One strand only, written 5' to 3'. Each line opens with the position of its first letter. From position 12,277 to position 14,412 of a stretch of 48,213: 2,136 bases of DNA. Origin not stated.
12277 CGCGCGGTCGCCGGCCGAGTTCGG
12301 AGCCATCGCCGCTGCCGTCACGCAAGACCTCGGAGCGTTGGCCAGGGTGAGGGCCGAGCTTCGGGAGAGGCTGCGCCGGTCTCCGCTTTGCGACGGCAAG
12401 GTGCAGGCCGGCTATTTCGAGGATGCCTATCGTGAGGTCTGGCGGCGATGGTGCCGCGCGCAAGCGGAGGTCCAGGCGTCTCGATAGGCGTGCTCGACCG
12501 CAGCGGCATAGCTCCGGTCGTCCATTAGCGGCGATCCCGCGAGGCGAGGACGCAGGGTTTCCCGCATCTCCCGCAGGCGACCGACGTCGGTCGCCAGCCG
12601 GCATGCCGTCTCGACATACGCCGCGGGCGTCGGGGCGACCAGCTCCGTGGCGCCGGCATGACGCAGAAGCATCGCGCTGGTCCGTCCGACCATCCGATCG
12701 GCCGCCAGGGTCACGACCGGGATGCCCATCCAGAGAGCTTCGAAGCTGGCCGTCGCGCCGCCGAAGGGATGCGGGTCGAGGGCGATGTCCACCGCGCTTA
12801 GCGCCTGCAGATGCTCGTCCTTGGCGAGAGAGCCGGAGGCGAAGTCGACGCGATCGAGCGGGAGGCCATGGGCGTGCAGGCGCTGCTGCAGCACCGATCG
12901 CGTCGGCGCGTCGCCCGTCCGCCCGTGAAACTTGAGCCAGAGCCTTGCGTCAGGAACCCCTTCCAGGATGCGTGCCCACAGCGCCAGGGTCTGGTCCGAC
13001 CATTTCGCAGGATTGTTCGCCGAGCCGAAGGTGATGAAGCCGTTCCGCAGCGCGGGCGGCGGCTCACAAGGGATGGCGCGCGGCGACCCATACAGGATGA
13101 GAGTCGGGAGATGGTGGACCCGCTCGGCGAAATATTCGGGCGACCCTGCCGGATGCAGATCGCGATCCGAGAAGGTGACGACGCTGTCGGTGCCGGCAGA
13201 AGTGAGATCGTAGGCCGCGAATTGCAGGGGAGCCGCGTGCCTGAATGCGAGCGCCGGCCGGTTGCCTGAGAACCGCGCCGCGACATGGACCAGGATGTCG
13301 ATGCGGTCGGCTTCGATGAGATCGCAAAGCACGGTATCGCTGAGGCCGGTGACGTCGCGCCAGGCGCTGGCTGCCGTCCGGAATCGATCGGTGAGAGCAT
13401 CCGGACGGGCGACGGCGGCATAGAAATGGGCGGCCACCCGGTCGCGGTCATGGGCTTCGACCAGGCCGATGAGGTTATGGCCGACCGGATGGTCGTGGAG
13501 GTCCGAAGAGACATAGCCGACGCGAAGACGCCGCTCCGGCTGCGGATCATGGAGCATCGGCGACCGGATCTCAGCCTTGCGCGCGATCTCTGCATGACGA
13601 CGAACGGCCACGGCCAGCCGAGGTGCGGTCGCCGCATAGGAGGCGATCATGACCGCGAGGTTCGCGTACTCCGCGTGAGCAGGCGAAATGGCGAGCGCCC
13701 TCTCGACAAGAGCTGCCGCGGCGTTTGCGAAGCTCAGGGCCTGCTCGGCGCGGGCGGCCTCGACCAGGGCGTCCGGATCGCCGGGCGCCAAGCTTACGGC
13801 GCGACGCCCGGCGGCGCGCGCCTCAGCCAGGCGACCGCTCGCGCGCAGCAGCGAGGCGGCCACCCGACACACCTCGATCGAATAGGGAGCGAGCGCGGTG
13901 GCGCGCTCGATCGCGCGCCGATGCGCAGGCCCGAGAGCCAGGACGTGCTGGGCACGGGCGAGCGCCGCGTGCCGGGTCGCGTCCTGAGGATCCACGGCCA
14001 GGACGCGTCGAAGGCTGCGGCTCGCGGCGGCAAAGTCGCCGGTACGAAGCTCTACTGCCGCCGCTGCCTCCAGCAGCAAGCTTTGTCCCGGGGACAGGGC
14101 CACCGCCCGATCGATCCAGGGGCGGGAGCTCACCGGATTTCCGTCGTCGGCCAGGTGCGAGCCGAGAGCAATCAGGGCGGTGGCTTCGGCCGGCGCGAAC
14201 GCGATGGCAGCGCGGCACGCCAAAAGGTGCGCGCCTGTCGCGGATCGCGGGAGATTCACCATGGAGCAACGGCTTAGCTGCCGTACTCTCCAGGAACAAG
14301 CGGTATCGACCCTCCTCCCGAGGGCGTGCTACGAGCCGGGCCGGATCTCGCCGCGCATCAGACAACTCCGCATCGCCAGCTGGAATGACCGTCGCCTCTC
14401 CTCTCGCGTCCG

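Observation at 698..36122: Six diverged TPR-GT41 (OGT/FlmG-like) paralogs in one locus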

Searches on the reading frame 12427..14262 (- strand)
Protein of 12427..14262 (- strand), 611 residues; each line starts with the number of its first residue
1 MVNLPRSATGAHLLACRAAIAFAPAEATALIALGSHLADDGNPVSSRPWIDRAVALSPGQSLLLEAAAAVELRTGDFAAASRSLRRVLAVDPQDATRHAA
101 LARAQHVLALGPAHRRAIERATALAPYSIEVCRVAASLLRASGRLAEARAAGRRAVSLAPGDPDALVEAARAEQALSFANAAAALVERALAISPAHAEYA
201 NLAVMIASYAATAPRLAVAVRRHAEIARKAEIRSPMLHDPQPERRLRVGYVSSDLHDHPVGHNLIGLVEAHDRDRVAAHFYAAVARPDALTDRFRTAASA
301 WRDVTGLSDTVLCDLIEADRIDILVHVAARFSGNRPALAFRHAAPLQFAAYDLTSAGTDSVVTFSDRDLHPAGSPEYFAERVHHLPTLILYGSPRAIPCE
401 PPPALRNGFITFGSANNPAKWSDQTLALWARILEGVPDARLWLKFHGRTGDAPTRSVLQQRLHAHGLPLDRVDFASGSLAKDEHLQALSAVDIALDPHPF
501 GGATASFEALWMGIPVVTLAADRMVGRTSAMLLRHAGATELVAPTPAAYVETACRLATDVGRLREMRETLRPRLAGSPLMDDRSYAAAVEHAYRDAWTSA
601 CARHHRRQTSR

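Call 3: search_protein_families(library=pfam, proteins=[window:12427-14262:-], max_evalue=0.01)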
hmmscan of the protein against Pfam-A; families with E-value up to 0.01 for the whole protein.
window:12427-14262:- (611 aa): 7 families
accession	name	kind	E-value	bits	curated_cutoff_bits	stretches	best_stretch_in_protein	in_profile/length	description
PF13844.12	Glyco_transf_41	-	4.1e-36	124.8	25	2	408-587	367-541/543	Glycosyl transferase family 41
PF07719.23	TPR_2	-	6.8e-09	35.6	27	0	131-162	3-34/34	Tetratricopeptide repeat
PF13428.12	TPR_14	-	1.4e-07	31.9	23.5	2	134-172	6-44/44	Tetratricopeptide repeat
PF14559.12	TPR_19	-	8.5e-07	29.7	25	1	139-202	1-64/68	Tetratricopeptide repeat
PF13371.12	TPR_9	-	3.4e-05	24.2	35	1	50-104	18-72/73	Tetratricopeptide repeat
PF13414.12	TPR_11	-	0.00057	20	26.8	0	74-106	7-39/42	TPR repeat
PF13181.12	TPR_8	-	0.0092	16.5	25.7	0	136-161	8-33/34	Tetratricopeptide repeat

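Call 16: find_homologous_proteins(query=window:12427-14262:-, max_evalue=1e-10)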
Query window:12427-14262:- (611 aa): 491 proteins with E <= 1e-10 among 8000 candidates; the best 120 are listed.
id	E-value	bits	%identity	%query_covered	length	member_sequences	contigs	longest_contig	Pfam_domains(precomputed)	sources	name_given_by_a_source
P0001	0.0e+0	1320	100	100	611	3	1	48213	PF14559.13,PF13428.13,PF13844.13,PF07719.24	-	-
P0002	0.0e+0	1064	81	99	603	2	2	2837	PF14559.13,PF13428.13,PF13844.13,PF07719.24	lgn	-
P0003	8.6e-229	779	62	100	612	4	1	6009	PF13844.13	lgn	-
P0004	1.6e-227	775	63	99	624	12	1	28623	PF14559.13,PF13432.13,PF13428.13,PF13844.13,PF07719.24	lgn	-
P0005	3.0e-214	731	60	100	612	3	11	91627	PF14559.13,PF13428.13,PF13844.13,PF07719.24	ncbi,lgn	-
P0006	1.6e-154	534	50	94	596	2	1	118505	PF13844.13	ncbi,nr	ncbi:MAG: hypothetical protein HYR63_24675 [Proteobacteria bacterium]|nr:hypothetical protein [Pseud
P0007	9.4e-153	528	49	97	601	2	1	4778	PF13844.13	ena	-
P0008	6.1e-144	499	35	97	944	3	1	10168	PF13431.13,PF23914.2,PF13414.13,PF13176.13,PF13428.13,PF13844.13,PF13374.13,PF14559.13,PF24575.2,PF13371.13,PF17874.8,PF00515.35,PF12895.14,PF13424.13,PF13432.13,PF13429.13,PF13181.13,PF07719.24,PF13174.13,PF10373.16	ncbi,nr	ncbi:MAG: tetratricopeptide repeat protein, partial [Alphaproteobacteria bacterium]|nr:tetratricopep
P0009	2.7e-138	481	46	99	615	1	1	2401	PF14559.13,PF13432.13,PF13428.13,PF13844.13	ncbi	-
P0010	5.0e-120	420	41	98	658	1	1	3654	PF13844.13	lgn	-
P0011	3.2e-111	391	40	96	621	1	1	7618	PF13844.13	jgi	jgi:protein O-GlcNAc transferase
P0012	5.0e-106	374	33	89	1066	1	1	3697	PF03704.24,PF13431.13,PF13414.13,PF13176.13,PF13428.13,PF13844.13,PF14559.13,PF13371.13,PF00515.35,PF13424.13,PF13432.13,PF13181.13,PF07719.24,PF13174.13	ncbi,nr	ncbi:MAG: tetratricopeptide repeat protein, partial [Planctomycetes bacterium]|nr:tetratricopeptide 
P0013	4.3e-101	358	32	76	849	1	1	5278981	PF14559.13,PF13524.13,PF13428.13,PF13844.13,PF13181.13,PF07719.24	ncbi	ncbi:MAG: hypothetical protein JSW47_16975, partial [Phycisphaerales bacterium]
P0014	1.3e-97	346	36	96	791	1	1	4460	PF03704.24,PF13431.13,PF23914.2,PF13414.13,PF04781.18,PF13176.13,PF13428.13,PF13844.13,PF13374.13,PF07721.21,PF14559.13,PF24575.2,PF13371.13,PF00515.35,PF12895.14,PF13424.13,PF21033.5,PF13432.13,PF13429.13,PF13181.13,PF07719.24,PF13174.13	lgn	-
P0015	1.2e-96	343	38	90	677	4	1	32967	PF03704.24,PF13431.13,PF23914.2,PF13414.13,PF13428.13,PF13844.13,PF14559.13,PF13371.13,PF00515.35,PF13424.13,PF13432.13,PF13181.13,PF07719.24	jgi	-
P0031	8.3e-89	317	37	91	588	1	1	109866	PF13431.13,PF23914.2,PF00515.35,PF13432.13,PF13428.13,PF13844.13,PF13181.13,PF07719.24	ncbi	-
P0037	2.9e-85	306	34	93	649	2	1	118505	PF13431.13,PF13414.13,PF13428.13,PF13844.13,PF14559.13,PF13371.13,PF00515.35,PF12895.14,PF13424.13,PF13432.13,PF07719.24,PF13174.13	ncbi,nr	ncbi:MAG: tetratricopeptide repeat protein [Proteobacteria bacterium]|nr:tetratricopeptide repeat pr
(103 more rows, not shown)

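Call 17: find_encoding_contigs(protein=P0005, flank=10000, max_places=3)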
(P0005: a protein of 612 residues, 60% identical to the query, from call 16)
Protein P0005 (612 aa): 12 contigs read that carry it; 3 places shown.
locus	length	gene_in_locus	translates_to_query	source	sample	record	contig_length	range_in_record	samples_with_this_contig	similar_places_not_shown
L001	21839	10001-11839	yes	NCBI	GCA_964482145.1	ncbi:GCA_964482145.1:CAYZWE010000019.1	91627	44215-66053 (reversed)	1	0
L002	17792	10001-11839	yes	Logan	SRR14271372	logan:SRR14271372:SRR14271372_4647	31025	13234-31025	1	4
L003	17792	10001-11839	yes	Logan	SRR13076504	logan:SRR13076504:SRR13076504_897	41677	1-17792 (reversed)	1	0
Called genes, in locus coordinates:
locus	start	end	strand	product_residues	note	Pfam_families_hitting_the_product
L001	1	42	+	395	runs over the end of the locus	-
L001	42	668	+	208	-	PF00117:GATase, PF01174:SNO (faint), PF07685:GATase_3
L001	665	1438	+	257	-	PF00977:His_biosynth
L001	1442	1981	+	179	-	PF13302:Acetyltransf_3, PF13420:Acetyltransf_4, PF00583:Acetyltransf_1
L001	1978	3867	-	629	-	-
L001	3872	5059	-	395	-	-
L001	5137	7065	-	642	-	PF07719:TPR_2 (faint), PF13414:TPR_11 (faint), PF13428:TPR_14 (faint), PF13432:TPR_16 (faint), PF23914:TPR_CcmH_CycH (faint), PF00515:TPR_1 (faint), PF13181:TPR_8 (faint), PF13374:TPR_10 (faint), +2 more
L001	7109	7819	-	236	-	PF08238:Sel1 (weak)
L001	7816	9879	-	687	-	PF07719:TPR_2 (faint), PF13414:TPR_11 (faint), PF13428:TPR_14 (faint), PF13431:TPR_17 (faint), PF13844:Glyco_transf_41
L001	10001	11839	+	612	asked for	PF13428:TPR_14 (faint), PF14559:TPR_19 (faint), PF07719:TPR_2 (faint), PF13844:Glyco_transf_41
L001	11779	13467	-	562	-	PF00515:TPR_1 (faint), PF07719:TPR_2 (faint), PF13414:TPR_11 (faint), PF13428:TPR_14 (faint), PF13432:TPR_16 (faint), PF13431:TPR_17 (faint), PF13844:Glyco_transf_41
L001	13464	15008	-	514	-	PF13431:TPR_17 (faint), PF14559:TPR_19 (faint), PF01075:Glyco_transf_9 (faint)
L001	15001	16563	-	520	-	PF13371:TPR_9 (faint), PF13428:TPR_14 (faint), PF13432:TPR_16 (faint), PF07719:TPR_2 (faint), PF14559:TPR_19 (faint), PF23914:TPR_CcmH_CycH (weak)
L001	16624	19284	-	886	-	PF07517:SecA_DEAD, PF00270:DEAD (weak), PF01043:SecA_PP_bind, PF21090:P-loop_SecA, PF07516:SecA_SW, PF02810:SEC-C (weak)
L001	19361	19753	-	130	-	PF19662:DUF6165 (weak)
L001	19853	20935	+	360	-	PF01408:GFO_IDH_MocA, PF22725:GFO_IDH_MocA_C3, PF02894:GFO_IDH_MocA_C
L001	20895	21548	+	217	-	-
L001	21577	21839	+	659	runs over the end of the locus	PF07719:TPR_2 (faint), PF13428:TPR_14 (faint), PF13431:TPR_17 (faint), PF13181:TPR_8 (faint), PF00515:TPR_1 (faint), PF13414:TPR_11 (faint), PF13844:Glyco_transf_41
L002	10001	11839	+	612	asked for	PF13428:TPR_14 (faint), PF14559:TPR_19 (faint), PF07719:TPR_2 (faint), PF13844:Glyco_transf_41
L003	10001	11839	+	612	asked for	PF13428:TPR_14 (faint), PF14559:TPR_19 (faint), PF07719:TPR_2 (faint), PF13844:Glyco_transf_41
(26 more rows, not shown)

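Call 18: find_encoding_contigs(protein=P0006, flank=10000, max_places=2)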
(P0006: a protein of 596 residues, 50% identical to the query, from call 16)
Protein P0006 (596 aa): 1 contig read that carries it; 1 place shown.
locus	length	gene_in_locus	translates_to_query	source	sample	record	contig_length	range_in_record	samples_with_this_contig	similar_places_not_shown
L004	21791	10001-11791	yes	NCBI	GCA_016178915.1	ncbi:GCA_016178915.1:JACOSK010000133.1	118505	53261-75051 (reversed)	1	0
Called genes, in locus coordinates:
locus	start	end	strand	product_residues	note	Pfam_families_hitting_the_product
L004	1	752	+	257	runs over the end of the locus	PF00977:His_biosynth, PF01207:Dus (weak)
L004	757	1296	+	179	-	PF13302:Acetyltransf_3, PF13420:Acetyltransf_4, PF00583:Acetyltransf_1 (weak)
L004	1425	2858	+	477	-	PF07719:TPR_2 (faint), PF13414:TPR_11 (faint)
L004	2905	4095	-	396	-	-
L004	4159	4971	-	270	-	-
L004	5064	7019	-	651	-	PF13431:TPR_17 (faint)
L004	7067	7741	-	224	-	PF08238:Sel1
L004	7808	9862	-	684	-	PF13428:TPR_14 (faint), PF14559:TPR_19 (faint), PF13414:TPR_11 (faint), PF13431:TPR_17 (faint), PF13844:Glyco_transf_41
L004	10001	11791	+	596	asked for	PF13844:Glyco_transf_41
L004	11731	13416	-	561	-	PF00515:TPR_1 (faint), PF07719:TPR_2 (faint), PF13424:TPR_12 (faint), PF13428:TPR_14 (faint), PF14559:TPR_19 (faint), PF13844:Glyco_transf_41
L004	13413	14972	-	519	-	PF13428:TPR_14 (faint), PF13431:TPR_17 (faint), PF13432:TPR_16 (faint), PF14559:TPR_19 (faint), PF13181:TPR_8 (faint), PF13414:TPR_11 (faint), PF01075:Glyco_transf_9 (weak)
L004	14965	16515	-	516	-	PF13428:TPR_14 (faint), PF23914:TPR_CcmH_CycH (faint), PF13414:TPR_11 (faint)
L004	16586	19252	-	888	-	PF07517:SecA_DEAD, PF01043:SecA_PP_bind, PF21090:P-loop_SecA, PF07516:SecA_SW, PF02810:SEC-C (weak)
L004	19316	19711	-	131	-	PF19662:DUF6165 (weak)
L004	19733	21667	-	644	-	PF00515:TPR_1 (faint), PF07719:TPR_2 (faint), PF13181:TPR_8 (faint), PF13414:TPR_11 (faint), PF13424:TPR_12 (faint), PF14559:TPR_19 (weak), PF13371:TPR_9 (weak), PF13844:Glyco_transf_41, +4 more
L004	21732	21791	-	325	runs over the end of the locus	PF04796:RepA_C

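Call 21: find_related_loci(query=window:12427-14262:-, collection=genome_contigs, flank=10000)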
Query window:12427-14262:- (611 aa) in genome_contigs; peptide patterns used: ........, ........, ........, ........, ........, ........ (x = any residue, [..] = any of these).
139 stretches matched a pattern; 25 encode a relative of the query (tblastn E <= 1e-3); 25 distinct loci.
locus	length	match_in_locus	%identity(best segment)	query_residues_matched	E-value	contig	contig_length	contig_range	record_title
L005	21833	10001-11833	81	1-611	0e+0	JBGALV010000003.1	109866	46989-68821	MAG: Alphaproteobacteria bacterium isolate MAG_MBR_H10.65 MBRH10-65_opera_contig_787, whole genome shotgun sequence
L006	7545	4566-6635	33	15-603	5e-93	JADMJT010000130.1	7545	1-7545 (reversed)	MAG: Burkholderiales bacterium isolate MAG_47 NODE_4857_length_7545_cov_106.929773, whole genome shotgun sequence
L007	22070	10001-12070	33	15-603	5e-90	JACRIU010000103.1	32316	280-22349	MAG: Hydrogenophilales bacterium isolate NC_groundwater_1811_Pr3_B-0.1um_58_14 SR-2_scaffold_141_2967898, whole genome s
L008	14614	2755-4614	33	17-603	4e-90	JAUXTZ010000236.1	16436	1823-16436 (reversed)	MAG: Burkholderiales bacterium isolate C13_metabat.bin.42 C13_k141_178127, whole genome shotgun sequence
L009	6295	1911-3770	33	17-603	8e-89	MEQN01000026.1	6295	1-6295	MAG: Betaproteobacteria bacterium RBG_16_58_11 RBG_16_scaffold_15945, whole genome shotgun sequence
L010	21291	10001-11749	38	32-601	2e-88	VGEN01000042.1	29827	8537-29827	MAG: Alphaproteobacteria bacterium isolate K_Offshore_80m_m2_107 K_Offshore_80m_m2_107_Ga0194132_10003147, whole genome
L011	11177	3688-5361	38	50-601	1e-87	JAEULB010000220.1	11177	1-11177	MAG: Rhodospirillaceae bacterium isolate new MAG-110 k141_4566563, whole genome shotgun sequence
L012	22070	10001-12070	33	15-603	2e-86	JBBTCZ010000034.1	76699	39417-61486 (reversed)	MAG: Pseudomonadota bacterium isolate H41-bin191_1 H41_bin191_1_000000000034, whole genome shotgun sequence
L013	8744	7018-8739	34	16-590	3e-85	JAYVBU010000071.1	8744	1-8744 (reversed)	MAG: Betaproteobacteria bacterium isolate GL29_UP_metabinner_4 GL29_UP_metabinner_4_70, whole genome shotgun sequence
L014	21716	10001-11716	38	7-602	6e-85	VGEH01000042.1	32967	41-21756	MAG: Alphaproteobacteria bacterium isolate K_Offshore_80m_m2_051 K_Offshore_80m_m2_051_Ga0194132_10002669, whole genome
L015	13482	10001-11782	32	17-602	5e-81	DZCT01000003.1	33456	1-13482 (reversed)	MAG TPA_asm: Desulfatirhabdium butyrativorans isolate SulCav_PC08_64_48_9 SulCav_PC08-64_640_length_33456_cov_4.973145,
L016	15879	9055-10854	30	19-601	4e-71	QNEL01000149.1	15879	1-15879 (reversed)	MAG: Candidatus Parabeggiatoa sp. nov. 3 isolate B5_G6 B5_Guay6_scaffold_01901, whole genome shotgun sequence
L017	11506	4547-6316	30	19-594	4e-70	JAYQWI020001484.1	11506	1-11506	MAG: Candidatus Parabeggiatoa communis isolate WS_Bin1 k141_44744, whole genome shotgun sequence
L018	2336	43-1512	31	120-601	1e-69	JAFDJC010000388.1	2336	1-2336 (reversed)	MAG: Deltaproteobacteria bacterium isolate Meg22_24_Bin_127 Meg22_24_Bin_127_scaffold_223231, whole genome shotgun seque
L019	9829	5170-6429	40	189-602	4e-66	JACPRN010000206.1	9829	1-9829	MAG: Betaproteobacteria bacterium isolate NC_groundwater_680_Ag_B-0.1um_64_41 B2_S2_coassemblyk141_2593993, whole genome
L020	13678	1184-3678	31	17-610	8e-66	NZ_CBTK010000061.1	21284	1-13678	Candidatus Contendobacter odensis Run_B_J11, whole genome shotgun sequence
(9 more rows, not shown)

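Call 31: search_protein_families(library=ncbifam, proteins=[window:12427-14262:-], max_evalue=0.001)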
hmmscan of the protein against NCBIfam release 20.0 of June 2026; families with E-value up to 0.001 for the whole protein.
window:12427-14262:- (611 aa): 3 families
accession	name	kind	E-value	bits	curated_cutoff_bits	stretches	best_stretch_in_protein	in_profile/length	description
TIGR02917.1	PEP_TPR_lipo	equivalog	1e-08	33.6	312.2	1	17-200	489-672/899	XrtA/PEP-CTERM system TPR-repeat protein PrsT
TIGR03939.1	PGA_TPR_OMP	equivalog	4.2e-05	21.9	366.65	0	18-96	420-498/800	poly-beta-1,6 N-acetyl-D-glucosamine export porin PgaA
NF007302.0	PRK09782.1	equivalog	0.00062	17.8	1223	1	16-94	635-713/990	phage receptor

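Call 39: find_encoding_contigs(protein=P0031, flank=10000, max_places=1)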
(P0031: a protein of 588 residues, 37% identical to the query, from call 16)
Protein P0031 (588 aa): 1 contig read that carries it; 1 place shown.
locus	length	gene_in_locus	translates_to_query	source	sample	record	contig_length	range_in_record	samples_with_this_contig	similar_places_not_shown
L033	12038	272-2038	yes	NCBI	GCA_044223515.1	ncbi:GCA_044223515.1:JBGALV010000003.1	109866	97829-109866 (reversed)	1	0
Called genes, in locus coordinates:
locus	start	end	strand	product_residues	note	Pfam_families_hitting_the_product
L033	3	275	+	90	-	?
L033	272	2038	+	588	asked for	PF07719:TPR_2 (faint), PF13181:TPR_8 (faint), PF13428:TPR_14 (faint), PF13432:TPR_16 (faint), PF23914:TPR_CcmH_CycH (faint), PF00515:TPR_1 (faint), PF13431:TPR_17 (faint), PF13844:Glyco_transf_41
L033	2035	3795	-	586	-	PF14559:TPR_19 (faint), PF13424:TPR_12 (faint), PF13431:TPR_17 (faint), PF00515:TPR_1 (faint), PF07719:TPR_2 (faint), PF07721:TPR_4 (faint), PF13176:TPR_7 (faint), PF13844:Glyco_transf_41, +4 more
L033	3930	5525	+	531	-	PF07719:TPR_2 (faint), PF13428:TPR_14 (faint), PF00515:TPR_1 (faint), PF13181:TPR_8 (faint), PF13431:TPR_17 (faint), PF13414:TPR_11 (weak)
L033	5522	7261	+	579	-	PF13428:TPR_14 (faint), PF13431:TPR_17 (faint), PF13432:TPR_16 (weak), PF14559:TPR_19 (weak)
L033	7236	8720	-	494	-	PF04577:Glyco_transf_61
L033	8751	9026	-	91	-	-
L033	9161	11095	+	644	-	PF14559:TPR_19 (faint), PF13844:Glyco_transf_41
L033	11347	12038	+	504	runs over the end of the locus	PF13844:Glyco_transf_41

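Call 40: find_encoding_contigs(protein=P0037, flank=10000, max_places=1)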
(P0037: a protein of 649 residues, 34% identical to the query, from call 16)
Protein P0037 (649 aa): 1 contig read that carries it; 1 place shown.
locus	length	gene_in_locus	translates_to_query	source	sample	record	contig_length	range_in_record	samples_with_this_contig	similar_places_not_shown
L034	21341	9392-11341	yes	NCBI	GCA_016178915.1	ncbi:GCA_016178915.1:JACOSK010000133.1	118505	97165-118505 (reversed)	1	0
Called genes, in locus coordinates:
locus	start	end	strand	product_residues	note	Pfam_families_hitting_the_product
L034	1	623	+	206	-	PF00107:ADH_zinc_N, PF13602:ADH_zinc_N_2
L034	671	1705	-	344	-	PF02899:Phage_int_SAM_1 (weak), PF00589:Phage_integrase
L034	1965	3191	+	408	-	-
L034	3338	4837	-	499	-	-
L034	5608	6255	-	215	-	PF13489:Methyltransf_23, PF13847:Methyltransf_31, PF08241:Methyltransf_11, PF08242:Methyltransf_12, PF13649:Methyltransf_25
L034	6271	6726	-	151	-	-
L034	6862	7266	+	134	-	-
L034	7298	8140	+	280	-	-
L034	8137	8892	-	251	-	PF05148:Methyltransf_8 (weak), PF08241:Methyltransf_11, PF13649:Methyltransf_25 (weak), PF13847:Methyltransf_31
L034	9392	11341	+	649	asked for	PF00515:TPR_1 (faint), PF07719:TPR_2 (faint), PF12895:ANAPC3 (faint), PF13174:TPR_6 (faint), PF13371:TPR_9 (faint), PF13414:TPR_11 (faint), PF14559:TPR_19 (weak), PF13844:Glyco_transf_41, +4 more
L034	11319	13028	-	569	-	-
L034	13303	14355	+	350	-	PF05050:Methyltransf_21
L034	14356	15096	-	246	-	PF05721:PhyH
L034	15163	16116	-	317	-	PF01370:Epimerase, PF04321:RmlD_sub_bind (weak), PF13460:NAD_binding_10, PF16363:GDP_Man_Dehyd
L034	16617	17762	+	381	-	PF13439:Glyco_transf_4 (faint), PF00534:Glycos_transf_1, PF13692:Glyco_trans_1_4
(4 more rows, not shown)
